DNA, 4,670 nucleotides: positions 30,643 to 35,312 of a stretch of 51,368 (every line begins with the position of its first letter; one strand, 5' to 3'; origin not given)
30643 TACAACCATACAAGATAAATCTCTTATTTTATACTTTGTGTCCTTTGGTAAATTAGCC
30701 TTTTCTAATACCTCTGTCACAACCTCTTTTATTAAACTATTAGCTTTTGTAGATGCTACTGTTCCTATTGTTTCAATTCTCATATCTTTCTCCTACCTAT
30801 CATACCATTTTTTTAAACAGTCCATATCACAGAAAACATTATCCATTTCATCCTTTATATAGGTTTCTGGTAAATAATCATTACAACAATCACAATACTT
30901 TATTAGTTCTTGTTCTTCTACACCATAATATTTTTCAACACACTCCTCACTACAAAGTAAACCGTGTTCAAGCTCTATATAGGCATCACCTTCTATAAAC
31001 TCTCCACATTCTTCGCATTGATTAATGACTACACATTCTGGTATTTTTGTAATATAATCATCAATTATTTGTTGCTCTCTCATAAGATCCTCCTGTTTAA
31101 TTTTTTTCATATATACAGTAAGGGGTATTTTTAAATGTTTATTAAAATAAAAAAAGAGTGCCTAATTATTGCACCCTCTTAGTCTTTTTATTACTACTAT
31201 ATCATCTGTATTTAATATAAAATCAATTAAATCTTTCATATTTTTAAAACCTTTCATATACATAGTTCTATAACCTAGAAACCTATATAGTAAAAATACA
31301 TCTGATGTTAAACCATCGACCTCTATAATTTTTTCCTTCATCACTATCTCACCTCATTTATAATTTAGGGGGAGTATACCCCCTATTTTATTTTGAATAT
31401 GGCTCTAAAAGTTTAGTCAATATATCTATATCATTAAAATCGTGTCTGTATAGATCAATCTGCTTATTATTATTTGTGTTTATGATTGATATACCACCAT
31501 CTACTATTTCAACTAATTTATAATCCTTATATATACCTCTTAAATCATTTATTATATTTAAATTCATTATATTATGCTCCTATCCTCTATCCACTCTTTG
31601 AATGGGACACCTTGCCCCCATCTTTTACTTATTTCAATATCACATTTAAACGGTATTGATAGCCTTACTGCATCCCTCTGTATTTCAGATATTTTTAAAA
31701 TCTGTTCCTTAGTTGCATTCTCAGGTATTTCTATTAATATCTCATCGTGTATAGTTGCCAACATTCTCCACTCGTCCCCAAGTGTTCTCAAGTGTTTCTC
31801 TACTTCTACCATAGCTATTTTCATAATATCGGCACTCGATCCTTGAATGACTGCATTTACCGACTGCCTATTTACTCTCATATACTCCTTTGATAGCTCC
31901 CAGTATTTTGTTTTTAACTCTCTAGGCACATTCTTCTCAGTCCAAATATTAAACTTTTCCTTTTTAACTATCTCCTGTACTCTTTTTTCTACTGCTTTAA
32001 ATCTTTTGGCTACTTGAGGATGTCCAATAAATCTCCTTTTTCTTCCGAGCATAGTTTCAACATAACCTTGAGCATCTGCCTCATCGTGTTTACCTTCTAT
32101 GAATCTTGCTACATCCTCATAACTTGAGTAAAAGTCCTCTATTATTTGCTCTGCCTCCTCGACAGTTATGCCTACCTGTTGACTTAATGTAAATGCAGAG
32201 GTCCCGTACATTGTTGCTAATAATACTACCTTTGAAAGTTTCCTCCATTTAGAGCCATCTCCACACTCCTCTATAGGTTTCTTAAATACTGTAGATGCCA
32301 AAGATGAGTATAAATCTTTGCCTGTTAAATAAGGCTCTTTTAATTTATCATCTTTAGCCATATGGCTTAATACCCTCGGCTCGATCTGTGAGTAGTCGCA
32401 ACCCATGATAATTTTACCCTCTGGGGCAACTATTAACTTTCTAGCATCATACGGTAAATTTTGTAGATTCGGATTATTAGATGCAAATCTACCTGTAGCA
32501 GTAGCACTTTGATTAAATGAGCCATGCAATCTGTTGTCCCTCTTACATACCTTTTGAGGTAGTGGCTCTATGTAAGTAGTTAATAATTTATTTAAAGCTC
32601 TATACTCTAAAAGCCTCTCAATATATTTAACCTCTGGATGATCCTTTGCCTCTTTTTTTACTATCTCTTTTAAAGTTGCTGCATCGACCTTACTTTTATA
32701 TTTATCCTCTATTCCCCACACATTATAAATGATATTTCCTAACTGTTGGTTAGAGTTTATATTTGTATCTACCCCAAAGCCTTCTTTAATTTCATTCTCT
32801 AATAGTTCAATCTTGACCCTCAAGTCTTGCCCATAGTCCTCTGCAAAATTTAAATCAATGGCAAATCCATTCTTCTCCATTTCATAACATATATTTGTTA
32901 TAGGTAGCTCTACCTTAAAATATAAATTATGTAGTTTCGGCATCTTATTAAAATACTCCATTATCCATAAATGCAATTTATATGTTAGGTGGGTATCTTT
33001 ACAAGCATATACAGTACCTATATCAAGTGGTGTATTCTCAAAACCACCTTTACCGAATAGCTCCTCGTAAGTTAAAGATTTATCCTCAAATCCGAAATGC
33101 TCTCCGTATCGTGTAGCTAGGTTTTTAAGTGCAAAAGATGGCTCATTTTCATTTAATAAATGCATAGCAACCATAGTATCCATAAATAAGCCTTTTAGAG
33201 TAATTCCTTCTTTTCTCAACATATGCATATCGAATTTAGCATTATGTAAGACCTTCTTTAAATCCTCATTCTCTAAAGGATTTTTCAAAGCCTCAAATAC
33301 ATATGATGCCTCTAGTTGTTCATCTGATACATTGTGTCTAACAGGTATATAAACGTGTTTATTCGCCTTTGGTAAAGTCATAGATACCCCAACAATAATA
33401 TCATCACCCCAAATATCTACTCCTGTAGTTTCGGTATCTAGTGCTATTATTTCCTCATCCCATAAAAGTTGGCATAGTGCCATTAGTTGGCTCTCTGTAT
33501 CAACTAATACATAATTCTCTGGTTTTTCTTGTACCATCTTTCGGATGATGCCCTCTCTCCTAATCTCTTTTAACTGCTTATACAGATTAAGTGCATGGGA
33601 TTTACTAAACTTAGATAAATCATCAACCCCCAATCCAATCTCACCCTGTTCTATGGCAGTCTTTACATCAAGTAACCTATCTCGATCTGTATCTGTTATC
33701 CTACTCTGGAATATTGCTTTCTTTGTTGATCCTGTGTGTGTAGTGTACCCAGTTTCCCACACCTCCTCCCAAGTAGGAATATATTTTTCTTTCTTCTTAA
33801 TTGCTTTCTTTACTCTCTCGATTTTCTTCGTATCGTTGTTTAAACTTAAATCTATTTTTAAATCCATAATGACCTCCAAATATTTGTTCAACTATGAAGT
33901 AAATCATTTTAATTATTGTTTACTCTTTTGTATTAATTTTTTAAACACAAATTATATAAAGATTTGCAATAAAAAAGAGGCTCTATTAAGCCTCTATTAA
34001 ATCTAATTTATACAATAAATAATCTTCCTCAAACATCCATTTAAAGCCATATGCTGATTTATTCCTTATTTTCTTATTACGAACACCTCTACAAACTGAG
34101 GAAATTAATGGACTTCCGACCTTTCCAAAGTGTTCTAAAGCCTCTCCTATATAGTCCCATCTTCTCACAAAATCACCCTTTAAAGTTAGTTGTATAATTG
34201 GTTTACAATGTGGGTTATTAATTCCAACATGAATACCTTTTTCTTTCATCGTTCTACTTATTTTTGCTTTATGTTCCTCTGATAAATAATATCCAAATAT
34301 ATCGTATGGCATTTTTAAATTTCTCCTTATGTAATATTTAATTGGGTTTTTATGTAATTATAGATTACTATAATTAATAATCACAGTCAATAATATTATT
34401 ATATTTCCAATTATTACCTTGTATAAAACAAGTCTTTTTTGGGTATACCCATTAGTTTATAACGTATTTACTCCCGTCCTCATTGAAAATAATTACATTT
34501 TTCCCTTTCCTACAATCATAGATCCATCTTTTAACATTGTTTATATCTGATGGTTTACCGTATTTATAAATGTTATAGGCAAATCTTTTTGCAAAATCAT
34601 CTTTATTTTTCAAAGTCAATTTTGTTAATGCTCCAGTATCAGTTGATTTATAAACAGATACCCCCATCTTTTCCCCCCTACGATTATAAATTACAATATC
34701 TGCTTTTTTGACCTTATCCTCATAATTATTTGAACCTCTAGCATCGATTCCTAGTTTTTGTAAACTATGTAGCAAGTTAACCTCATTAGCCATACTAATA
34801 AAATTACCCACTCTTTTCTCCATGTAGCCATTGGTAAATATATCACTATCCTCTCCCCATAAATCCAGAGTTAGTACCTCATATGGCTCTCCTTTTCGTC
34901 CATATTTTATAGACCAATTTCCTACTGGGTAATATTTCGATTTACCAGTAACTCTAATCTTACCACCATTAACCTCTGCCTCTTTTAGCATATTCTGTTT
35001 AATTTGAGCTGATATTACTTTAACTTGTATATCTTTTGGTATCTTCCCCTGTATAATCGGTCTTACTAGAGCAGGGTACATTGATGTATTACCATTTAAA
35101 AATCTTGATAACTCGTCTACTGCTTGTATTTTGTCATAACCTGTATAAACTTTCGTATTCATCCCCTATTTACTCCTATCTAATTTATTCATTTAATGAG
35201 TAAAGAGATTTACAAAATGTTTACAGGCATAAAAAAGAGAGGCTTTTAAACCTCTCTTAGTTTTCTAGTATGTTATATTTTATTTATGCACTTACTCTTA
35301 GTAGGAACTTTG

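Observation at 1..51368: Two promoter classes split the genome into a candidate plasmid-maintenance set and lytic operons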

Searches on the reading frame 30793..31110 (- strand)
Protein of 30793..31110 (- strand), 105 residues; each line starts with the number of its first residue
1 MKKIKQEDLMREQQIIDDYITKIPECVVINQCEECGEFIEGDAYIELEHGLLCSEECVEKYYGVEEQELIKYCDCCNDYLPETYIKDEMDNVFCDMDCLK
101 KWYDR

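Call 15: search_protein_families(library=pfam, proteins=[window:30793-31110:-], max_evalue=0.01)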
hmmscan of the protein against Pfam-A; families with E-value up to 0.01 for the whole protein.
window:30793-31110:- (105 aa): 2 families
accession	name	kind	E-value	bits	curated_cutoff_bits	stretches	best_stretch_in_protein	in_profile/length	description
PF06467.20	zf-FCS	-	0.00048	20.3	22.4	0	71-101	5-38/39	MYM-type Zinc finger with FCS sequence motif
PF18716.7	VATC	-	0.0088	16.3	26.6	0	29-59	3-33/43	Vms1-associating treble clef domain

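Call 32: search_protein_families(library=phrogs, proteins=[window:30793-31110:-], max_evalue=0.01)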
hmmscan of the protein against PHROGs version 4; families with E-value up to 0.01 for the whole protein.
window:30793-31110:- (105 aa): 0 families

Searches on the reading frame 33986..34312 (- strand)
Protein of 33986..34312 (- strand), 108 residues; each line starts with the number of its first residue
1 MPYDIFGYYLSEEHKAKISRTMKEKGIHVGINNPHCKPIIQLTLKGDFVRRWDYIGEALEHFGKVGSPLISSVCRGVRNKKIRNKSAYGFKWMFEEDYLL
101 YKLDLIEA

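Call 15: search_protein_families(library=pfam, proteins=[window:33986-34312:-], max_evalue=0.01)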
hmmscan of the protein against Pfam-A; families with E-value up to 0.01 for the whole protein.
window:33986-34312:- (108 aa): 0 families

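Call 31: search_protein_families(library=phrogs, proteins=[window:33986-34312:-], max_evalue=0.01)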
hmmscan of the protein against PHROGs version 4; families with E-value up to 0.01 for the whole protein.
window:33986-34312:- (108 aa): 1 family
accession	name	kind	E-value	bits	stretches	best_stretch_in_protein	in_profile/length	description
phrog_314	-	DNA, RNA and nucleotide metabolism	0.0004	20.4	1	7-97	284-390/574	homing endonuclease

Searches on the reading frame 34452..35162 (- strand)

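Call 15: search_protein_families(library=pfam, proteins=[window:34452-35162:-], max_evalue=0.01)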
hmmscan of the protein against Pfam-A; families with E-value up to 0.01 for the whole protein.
window:34452-35162:- (236 aa): 0 families

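Call 31: search_protein_families(library=phrogs, proteins=[window:34452-35162:-], max_evalue=0.01)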
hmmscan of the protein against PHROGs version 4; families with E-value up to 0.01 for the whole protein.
window:34452-35162:- (236 aa): 0 families

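Call 75: search_protein_families(library=ncbifam, proteins=[window:34452-35162:-], max_evalue=0.05)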
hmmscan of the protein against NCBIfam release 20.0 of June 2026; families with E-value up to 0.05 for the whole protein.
window:34452-35162:- (236 aa): 2 families
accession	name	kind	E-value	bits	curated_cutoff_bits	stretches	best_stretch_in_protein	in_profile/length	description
NF052322.1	FimD_tip_adhes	equivalog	0.0077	15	170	1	145-199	59-118/664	fimbrial tip adhesin FimD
NF003819.0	PRK05412.1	equivalog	0.045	13.9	146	0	41-76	103-138/164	YajQ family cyclic di-GMP-binding protein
